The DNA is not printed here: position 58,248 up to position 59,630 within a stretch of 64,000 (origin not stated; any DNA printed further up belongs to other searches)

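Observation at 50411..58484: Recurrent basic 'LG-x-(K/Q)-x-x-(F/W)-K-(R/K)' terminal motif on five enzymes of the plus-strand operon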

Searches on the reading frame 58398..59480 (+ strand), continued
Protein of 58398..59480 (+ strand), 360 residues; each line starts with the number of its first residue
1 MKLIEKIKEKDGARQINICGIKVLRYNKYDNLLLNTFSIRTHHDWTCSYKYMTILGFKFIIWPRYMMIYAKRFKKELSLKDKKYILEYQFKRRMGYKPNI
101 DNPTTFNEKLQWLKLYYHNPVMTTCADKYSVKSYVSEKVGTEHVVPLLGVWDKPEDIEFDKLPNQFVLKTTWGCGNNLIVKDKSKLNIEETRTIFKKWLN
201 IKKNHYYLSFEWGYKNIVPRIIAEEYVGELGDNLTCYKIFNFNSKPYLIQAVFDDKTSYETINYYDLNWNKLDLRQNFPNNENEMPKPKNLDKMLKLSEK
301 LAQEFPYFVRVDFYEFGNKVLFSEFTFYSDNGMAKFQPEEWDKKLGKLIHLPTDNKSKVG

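Call 26: search_protein_families(library=pfam, proteins=[L014:8017-9138:+, L016:6588-7496:-, L016:14926-16053:-, L075:11805-12788:+, L034:3656-4528:+, L012:1692-2753:+, L014:2820-3842:+, L030:11255-12364:+, L075:10849-11793:+, L075:12792-13781:+], max_evalue=0.0001)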
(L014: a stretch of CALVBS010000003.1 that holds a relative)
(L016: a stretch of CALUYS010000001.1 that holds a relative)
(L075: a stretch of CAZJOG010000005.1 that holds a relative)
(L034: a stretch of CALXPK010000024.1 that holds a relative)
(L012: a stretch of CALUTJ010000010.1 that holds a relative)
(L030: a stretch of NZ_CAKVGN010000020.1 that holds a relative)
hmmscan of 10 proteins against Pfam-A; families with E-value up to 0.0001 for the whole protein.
L014:8017-9138:+ (374 aa): 1 family
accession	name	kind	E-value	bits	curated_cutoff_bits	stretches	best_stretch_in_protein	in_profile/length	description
PF05050.19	Methyltransf_21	-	1.7e-14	54.7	22.7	1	195-351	1-172/173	Methyltransferase FkbM domain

L016:6588-7496:- (303 aa): 2 families
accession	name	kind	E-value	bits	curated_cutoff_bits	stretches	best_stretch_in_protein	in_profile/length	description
PF04055.27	Radical_SAM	-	4.6e-10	40.4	29.5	1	54-152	3-101/166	Radical SAM superfamily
PF13353.11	Fer4_12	-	2.8e-08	34.6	22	1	55-154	12-112/137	4Fe-4S single cluster domain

L016:14926-16053:- (376 aa): 2 families
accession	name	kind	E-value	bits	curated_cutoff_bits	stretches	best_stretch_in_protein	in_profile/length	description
PF00852.26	Glyco_transf_10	-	7.9e-16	58.7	23.9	1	138-268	2-134/182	Glycosyltransferase family 10 (fucosyltransferase) C-term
PF18025.7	FucT_N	-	2e-08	35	27.2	1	35-117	20-90/91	Alpha-(1,3)-fucosyltransferase FucT N-terminal domain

L075:11805-12788:+ (328 aa): 1 family
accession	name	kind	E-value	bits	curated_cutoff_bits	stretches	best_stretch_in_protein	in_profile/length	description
PF01501.26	Glyco_transf_8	-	5.2e-34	118.4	24.3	1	9-258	2-250/253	Glycosyl transferase family 8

L034:3656-4528:+ (291 aa): 1 family
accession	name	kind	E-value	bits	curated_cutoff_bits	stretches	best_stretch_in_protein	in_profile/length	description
PF04765.19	TOD1_MUCI70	-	7.1e-14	52.3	21.4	1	62-217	141-310/314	TOD1/MUCI70, glycosyltransferase-like domain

L012:1692-2753:+ (354 aa): 3 families
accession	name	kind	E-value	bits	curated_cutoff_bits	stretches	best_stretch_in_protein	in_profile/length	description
PF00535.33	Glycos_transf_2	-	2e-38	132.4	23.3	1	18-183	1-166/168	Glycosyl transferase family 2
PF10111.15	Glyco_tranf_2_2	-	7.4e-14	52.3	27.3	1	18-122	1-109/276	Glycosyltransferase like family 2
PF13641.12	Glyco_tranf_2_3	-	6.6e-08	33.3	27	1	17-136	3-127/230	Glycosyltransferase like family 2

L014:2820-3842:+ (341 aa): 3 families
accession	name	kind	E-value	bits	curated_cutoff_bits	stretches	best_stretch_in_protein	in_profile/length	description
PF00535.33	Glycos_transf_2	-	3.3e-38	131.7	23.3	1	15-141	1-128/168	Glycosyl transferase family 2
PF10111.15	Glyco_tranf_2_2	-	1.1e-13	51.8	27.3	1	15-138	1-130/276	Glycosyltransferase like family 2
PF13641.12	Glyco_tranf_2_3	-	1.1e-08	35.8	27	1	12-102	1-97/230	Glycosyltransferase like family 2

L030:11255-12364:+ (370 aa): 1 family
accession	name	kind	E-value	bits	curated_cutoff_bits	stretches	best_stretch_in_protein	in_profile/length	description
PF14305.11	ATPgrasp_TupA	-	2.3e-50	171.8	25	1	40-281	1-240/241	TupA-like ATPgrasp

L075:10849-11793:+ (315 aa): 2 families
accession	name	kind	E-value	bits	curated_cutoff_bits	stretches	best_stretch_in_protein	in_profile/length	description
PF01501.26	Glyco_transf_8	-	4.4e-39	135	24.3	1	10-243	1-251/253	Glycosyl transferase family 8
PF18404.7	Glyco_transf_24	-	1.2e-06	28.6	25.7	1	16-143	9-132/268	Glucosyltransferase 24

L075:12792-13781:+ (330 aa): 2 families
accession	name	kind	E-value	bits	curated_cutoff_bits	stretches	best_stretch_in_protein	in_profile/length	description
PF01501.26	Glyco_transf_8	-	2.4e-34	119.5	24.3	1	10-259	2-251/253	Glycosyl transferase family 8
PF18404.7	Glyco_transf_24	-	4.6e-05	23.4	25.7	1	94-183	83-178/268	Glucosyltransferase 24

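Call 28: predict_structure(alignment_id=A1)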
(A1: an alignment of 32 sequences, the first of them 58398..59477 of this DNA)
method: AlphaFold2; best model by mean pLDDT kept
length: 360 residues; sequences in the alignment: 32
mean_pLDDT: 90.0   pTM: 0.84
mean pLDDT of the five models: 90.0, 89.9, 89.6, 89.5, 89.3
residues with pLDDT >= 90: 253; 70-90: 82; 50-70: 18; < 50: 7
segments of 3 or more residues with pLDDT < 50: 355-360
pLDDT, mean of each block of 10 residues (from residue 1): 80 79 67 66 87 85 91 88 95 95 97 94 95 98 97 97 96 83 97 94 86 91 90 88 98 87 98 95 94 98 97 93 95 95 97 57
secondary structure, 60 per line:
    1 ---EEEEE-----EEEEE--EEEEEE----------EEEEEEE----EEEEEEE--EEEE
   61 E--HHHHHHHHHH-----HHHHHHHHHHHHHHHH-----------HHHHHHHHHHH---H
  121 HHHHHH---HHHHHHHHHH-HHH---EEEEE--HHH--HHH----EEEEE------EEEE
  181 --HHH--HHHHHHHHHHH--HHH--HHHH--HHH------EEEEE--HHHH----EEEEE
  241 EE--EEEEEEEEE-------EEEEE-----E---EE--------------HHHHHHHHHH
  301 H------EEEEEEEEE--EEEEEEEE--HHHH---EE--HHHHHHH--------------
elements in order: E4-8 E14-18 E21-26 E37-43 E48-54 E57-61 H64-73 H79-94 H106-116 H120-126 H130-139 E147-151 E166-170 E177-180 H188-198 H206-209 E221-225 H228-231 E236-242 E245-253 E261-265 H291-301 E308-316 E319-326 H329-332 H340-346
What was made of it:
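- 58398..58484 (+): Module copy 1 (type A-like) at the N-terminus of the TupA-like ATP-grasp (gene 58398-59480). AF2 predicts strands 4-8, 14-18 and 21-26 with pLDDT about 80 (call 28).
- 58497..58592 (+): Module copy 2 (divergent, '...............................'), in tandem in the same ATP-grasp protein. AF2 predicts strands 37-43, 48-54 and 57-61 with pLDDT 85-87 (call 28).
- Module 2 of TupA has pLDDT 85-87 and is continuous with the domain (call 28).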

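Call 47: search_protein_families(library=pfam, proteins=[L012:8028-9077:+, L064:10810-12348:+, L045:1648-2688:+, L076:12404-13909:+, L030:8013-9146:+, L073:7438-8745:+, L034:13453-14508:+], max_evalue=0.001)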
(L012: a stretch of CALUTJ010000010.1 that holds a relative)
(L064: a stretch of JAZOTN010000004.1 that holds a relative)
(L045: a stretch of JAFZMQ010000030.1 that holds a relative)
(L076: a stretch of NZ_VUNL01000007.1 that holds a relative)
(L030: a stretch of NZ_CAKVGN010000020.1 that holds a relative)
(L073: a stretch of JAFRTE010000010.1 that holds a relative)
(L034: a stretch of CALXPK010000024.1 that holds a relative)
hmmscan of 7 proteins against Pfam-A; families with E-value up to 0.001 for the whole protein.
L012:8028-9077:+ (350 aa): 1 family
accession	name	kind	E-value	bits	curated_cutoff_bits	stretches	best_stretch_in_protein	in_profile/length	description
PF13578.12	Methyltransf_24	-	2.8e-14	54.3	26.3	1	62-174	1-105/105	Methyltransferase domain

L064:10810-12348:+ (513 aa): 5 families
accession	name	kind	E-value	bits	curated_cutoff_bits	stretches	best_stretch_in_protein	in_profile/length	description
PF00534.26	Glycos_transf_1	-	1.1e-24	87.3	26.4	1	200-342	23-168/172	Glycosyl transferases group 1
PF13692.12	Glyco_trans_1_4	-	1.3e-23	84.2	27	1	195-328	4-139/142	Glycosyl transferases group 1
PF20706.3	GT4-conflict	-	9.3e-08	31.9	26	1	192-325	197-333/385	Family 4 Glycosyltransferase in conflict systems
PF13524.12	Glyco_trans_1_2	-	8.4e-07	29.5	25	1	220-361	13-143/144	Glycosyl transferase-like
PF13439.12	Glyco_transf_4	-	7.3e-06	26.6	28.5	1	23-177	2-165/170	Glycosyltransferase Family 4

L045:1648-2688:+ (347 aa): 1 family
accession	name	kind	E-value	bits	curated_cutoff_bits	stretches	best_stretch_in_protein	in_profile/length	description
PF02397.22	Bac_transf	-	4.7e-56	189.6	27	1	119-299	1-178/179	Bacterial sugar transferase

L076:12404-13909:+ (502 aa): 2 families
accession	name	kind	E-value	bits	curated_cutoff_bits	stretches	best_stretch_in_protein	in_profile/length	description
PF13440.11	Polysacc_synt_3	-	3.4e-69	233.7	23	1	46-339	1-290/293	Polysaccharide biosynthesis protein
PF01943.22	Polysacc_synt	-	1.1e-23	84.5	28.2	1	26-293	5-274/274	Polysaccharide biosynthesis protein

L030:8013-9146:+ (378 aa): 8 families
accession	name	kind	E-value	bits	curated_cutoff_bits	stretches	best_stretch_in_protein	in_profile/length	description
PF01370.27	Epimerase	-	4.6e-53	180.5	20.9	1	5-243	1-240/240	NAD dependent epimerase/dehydratase family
PF16363.11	GDP_Man_Dehyd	-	2e-45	156.2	27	1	6-327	1-331/332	GDP-mannose 4,6 dehydratase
PF01073.25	3Beta_HSD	-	2.1e-22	79.9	22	1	6-221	1-221/280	3-beta hydroxysteroid dehydrogenase/isomerase family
PF02719.21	Polysacc_synt_2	-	3.1e-19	69.7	20.2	1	5-177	1-173/293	Polysaccharide biosynthesis protein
PF04321.23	RmlD_sub_bind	-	4.1e-17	62.6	27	1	3-180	1-156/287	RmlD substrate binding domain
PF07993.18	NAD_binding_4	-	3e-15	56.5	20.1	1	58-222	77-255/258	Male sterility protein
PF13460.12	NAD_binding_10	-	7.4e-05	23.1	27.2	1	9-157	1-132/184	NAD(P)H-binding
PF00106.31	adh_short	-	0.00077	19.4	26.6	0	5-107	3-119/195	short chain dehydrogenase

L073:7438-8745:+ (436 aa): 1 family
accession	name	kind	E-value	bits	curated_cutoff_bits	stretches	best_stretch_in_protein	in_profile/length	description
PF04932.20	Wzy_C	-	3.2e-19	69.6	31.7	1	216-360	2-149/149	O-Antigen ligase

L034:13453-14508:+ (352 aa): 1 family
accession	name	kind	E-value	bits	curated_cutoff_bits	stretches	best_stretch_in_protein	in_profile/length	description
PF01501.26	Glyco_transf_8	-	3.8e-37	128.7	24.3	1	48-276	23-251/253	Glycosyl transferase family 8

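Call 55: fold_search(model_id=the predicted structure, library=pdb)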
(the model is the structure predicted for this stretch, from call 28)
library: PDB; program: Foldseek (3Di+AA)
matches with E <= 10: 720; with E <= 0.001: 184
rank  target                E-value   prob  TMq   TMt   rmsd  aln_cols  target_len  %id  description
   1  7m4s_A                8.7e-06  1.00  0.32  0.36  14.8       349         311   11  Crystal structure of macrocyclase AMdnB from Anabaena sp. PCC 7120 (released 2021-11-03)
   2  3r23_A                1.1e-05  1.00  0.35  0.41   7.8       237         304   18  Crystal Structure of D-alanine--D-Alanine Ligase from Bacillus anthracis (released 2011-03-30)
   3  3r23_B                1.3e-05  1.00  0.39  0.45   7.6       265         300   18  Crystal Structure of D-alanine--D-Alanine Ligase from Bacillus anthracis (released 2011-03-30)
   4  7mgv_A                1.5e-05  1.00  0.31  0.33  17.4       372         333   11  Chryseobacterium gregarium RiPP-associated ATP-grasp ligase in complex with ADP, and a leader and core peptide (released 2021-06-23)
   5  3r5x_B                1.7e-05  1.00  0.35  0.42   6.0       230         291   16  Crystal Structure of D-alanine--D-Alanine Ligase from Bacillus anthracis complexed with ATP (released 2011-04-06)
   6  3vpb_A                2.3e-05  1.00  0.34  0.42   5.2       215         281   12  ArgX from Sulfolobus tokodaii complexed with LysW/Glu/ADP/Mg/Zn/Sulfate (released 2013-02-27)
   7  7m4s_B                2.3e-05  1.00  0.32  0.35  15.4       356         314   11  Crystal structure of macrocyclase AMdnB from Anabaena sp. PCC 7120 (released 2021-11-03)
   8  5zk6                  2.6e-05  1.00  0.36  0.42   5.9       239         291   10  Crystal structure of RimK complexed with RpsF (released 2019-03-27)
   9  9bou_A                3.0e-05  1.00  0.33  0.39  13.6       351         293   11  Crystal structure of ATP-grasp ligase PruB from Streptomyces coelicolor A3(2) (released 2024-12-18)
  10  3vot_A                3.3e-05  1.00  0.36  0.32   5.8       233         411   12  Crystal structure of L-amino acid ligase from Bacillus licheniformis (released 2012-11-07)
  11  5dou_B                3.7e-05  1.00  0.36  0.11   6.7       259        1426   11  Crystal Structure of Human Carbamoyl phosphate synthetase I (CPS1), ligand-bound form (released 2015-12-09)
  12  3r5x_D                4.1e-05  1.00  0.36  0.42   6.8       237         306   18  Crystal Structure of D-alanine--D-Alanine Ligase from Bacillus anthracis complexed with ATP (released 2011-04-06)
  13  4wd3_A                4.1e-05  1.00  0.36  0.34   7.2       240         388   14  Crystal structure of an L-amino acid ligase RizA (released 2015-09-09)
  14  3vpd_A                4.1e-05  1.00  0.35  0.44   7.2       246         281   12  LysX from Thermus thermophilus complexed with AMP-PNP (released 2013-02-27)
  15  3vpb_B                4.1e-05  1.00  0.39  0.47  10.2       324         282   12  ArgX from Sulfolobus tokodaii complexed with LysW/Glu/ADP/Mg/Zn/Sulfate (released 2013-02-27)
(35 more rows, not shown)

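Call 69: search_protein_families(library=pfam, proteins=[L027:1711-2802:+, L029:10903-12204:+, L024:10800-11879:+, L047:948-2171:+, L009:2316-3251:-, L064:1587-2738:+, L017:10871-11902:+, L004:12928-14106:+, L007:10973-12136:-, L019:286-1551:+], max_evalue=0.00001)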
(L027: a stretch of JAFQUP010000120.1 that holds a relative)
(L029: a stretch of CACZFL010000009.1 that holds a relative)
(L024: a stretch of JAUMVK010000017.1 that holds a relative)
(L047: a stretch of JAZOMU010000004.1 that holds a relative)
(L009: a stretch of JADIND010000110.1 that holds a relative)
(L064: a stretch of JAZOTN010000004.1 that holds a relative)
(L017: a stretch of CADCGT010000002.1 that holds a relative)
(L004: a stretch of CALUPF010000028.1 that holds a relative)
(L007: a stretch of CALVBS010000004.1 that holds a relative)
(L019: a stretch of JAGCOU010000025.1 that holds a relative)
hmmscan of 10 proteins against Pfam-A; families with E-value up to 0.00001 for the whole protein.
L027:1711-2802:+ (364 aa): 3 families
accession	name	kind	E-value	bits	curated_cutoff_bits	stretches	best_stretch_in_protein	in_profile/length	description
PF00535.33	Glycos_transf_2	-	2.3e-30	106.2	23.3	1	19-155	1-132/168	Glycosyl transferase family 2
PF13641.12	Glyco_tranf_2_3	-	8e-14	52.6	27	1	18-127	3-117/230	Glycosyltransferase like family 2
PF10111.15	Glyco_tranf_2_2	-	1.8e-06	28.1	27.3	1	18-121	2-105/276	Glycosyltransferase like family 2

L029:10903-12204:+ (434 aa): 6 families
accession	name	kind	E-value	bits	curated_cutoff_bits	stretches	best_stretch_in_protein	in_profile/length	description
PF03721.20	UDPG_MGDP_dh_N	-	2.2e-68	230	27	1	2-183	1-187/187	UDP-glucose/GDP-mannose dehydrogenase family, NAD binding domain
PF00984.24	UDPG_MGDP_dh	-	5e-38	129.5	25.4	1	200-292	1-93/94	UDP-glucose/GDP-mannose dehydrogenase family, central domain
PF03720.21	UDPG_MGDP_dh_C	-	1.5e-36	125.3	30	1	316-417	1-102/103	UDP-glucose/GDP-mannose dehydrogenase family, UDP binding domain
PF03446.21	NAD_binding_2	-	2e-07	31.6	21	0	3-141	1-113/161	NAD binding domain of 6-phosphogluconate dehydrogenase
PF02558.23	ApbA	-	3.4e-06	27.2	22.2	1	4-141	1-119/150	Ketopantoate reductase PanE/ApbA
PF01210.29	NAD_Gly3P_dh_N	-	8.3e-06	26.3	23.1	0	3-137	1-120/158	NAD-dependent glycerol-3-phosphate dehydrogenase N-terminus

L024:10800-11879:+ (360 aa): 1 family
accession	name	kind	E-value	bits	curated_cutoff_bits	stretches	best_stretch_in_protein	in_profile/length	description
PF04765.19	TOD1_MUCI70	-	8.6e-14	52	21.4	1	139-333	73-289/314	TOD1/MUCI70, glycosyltransferase-like domain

L047:948-2171:+ (408 aa): 3 families
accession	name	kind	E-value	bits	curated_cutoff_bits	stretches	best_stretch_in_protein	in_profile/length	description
PF01041.23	DegT_DnrJ_EryC1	-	3.8e-89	299.9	19.8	1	17-399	2-358/360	DegT/DnrJ/EryC1/StrS aminotransferase family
PF00155.27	Aminotran_1_2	-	4.5e-10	39.7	19.7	1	41-132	44-151/361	Aminotransferase class I and II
PF01053.26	Cys_Met_Meta_PP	-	7.6e-08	31.7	27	1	38-152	51-165/381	Cys/Met metabolism PLP-dependent enzyme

L009:2316-3251:- (312 aa): 1 family
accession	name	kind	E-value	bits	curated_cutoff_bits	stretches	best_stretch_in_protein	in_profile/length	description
PF14393.11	DUF4422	-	5.4e-35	121.7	25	1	13-244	1-217/220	Domain of unknown function (DUF4422)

L064:1587-2738:+ (384 aa): 1 family
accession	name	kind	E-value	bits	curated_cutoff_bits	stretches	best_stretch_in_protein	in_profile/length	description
PF05050.19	Methyltransf_21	-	1.6e-13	51.6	22.7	1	212-341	1-150/173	Methyltransferase FkbM domain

L017:10871-11902:+ (344 aa): 2 families
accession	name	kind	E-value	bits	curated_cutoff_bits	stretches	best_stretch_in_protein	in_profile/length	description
PF00852.26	Glyco_transf_10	-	3.3e-16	59.9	23.9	1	128-258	2-134/182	Glycosyltransferase family 10 (fucosyltransferase) C-term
PF18025.7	FucT_N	-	1.2e-09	38.9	27.2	1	28-106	23-89/91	Alpha-(1,3)-fucosyltransferase FucT N-terminal domain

L004:12928-14106:+ (393 aa): 1 family
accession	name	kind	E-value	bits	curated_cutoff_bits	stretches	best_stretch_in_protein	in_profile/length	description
PF00155.27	Aminotran_1_2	-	6e-45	154.4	19.7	1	36-387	1-361/361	Aminotransferase class I and II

L007:10973-12136:- (388 aa): 3 families
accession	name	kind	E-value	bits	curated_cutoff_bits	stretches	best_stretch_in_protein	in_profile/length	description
PF03275.19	GLF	-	1.2e-70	237.8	26.3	1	171-369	2-203/203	UDP-galactopyranose mutase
PF13450.12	NAD_binding_8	-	5.7e-19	68.6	21.9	1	26-92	1-67/68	NAD(P)-binding Rossmann-like domain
PF00070.33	Pyr_redox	-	5.4e-06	27.3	22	0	25-62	3-39/82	Pyridine nucleotide-disulphide oxidoreductase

L019:286-1551:+ (422 aa): 4 families
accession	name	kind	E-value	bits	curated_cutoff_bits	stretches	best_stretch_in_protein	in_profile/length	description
PF00534.26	Glycos_transf_1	-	4.8e-27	95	26.4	1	229-396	4-169/172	Glycosyl transferases group 1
PF13692.12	Glyco_trans_1_4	-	2.1e-20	73.8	27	1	242-379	3-136/142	Glycosyl transferases group 1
PF13524.12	Glyco_trans_1_2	-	4.5e-09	36.8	25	1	260-410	3-140/144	Glycosyl transferase-like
PF20706.3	GT4-conflict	-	3.3e-08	33.4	26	1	274-361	233-321/385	Family 4 Glycosyltransferase in conflict systems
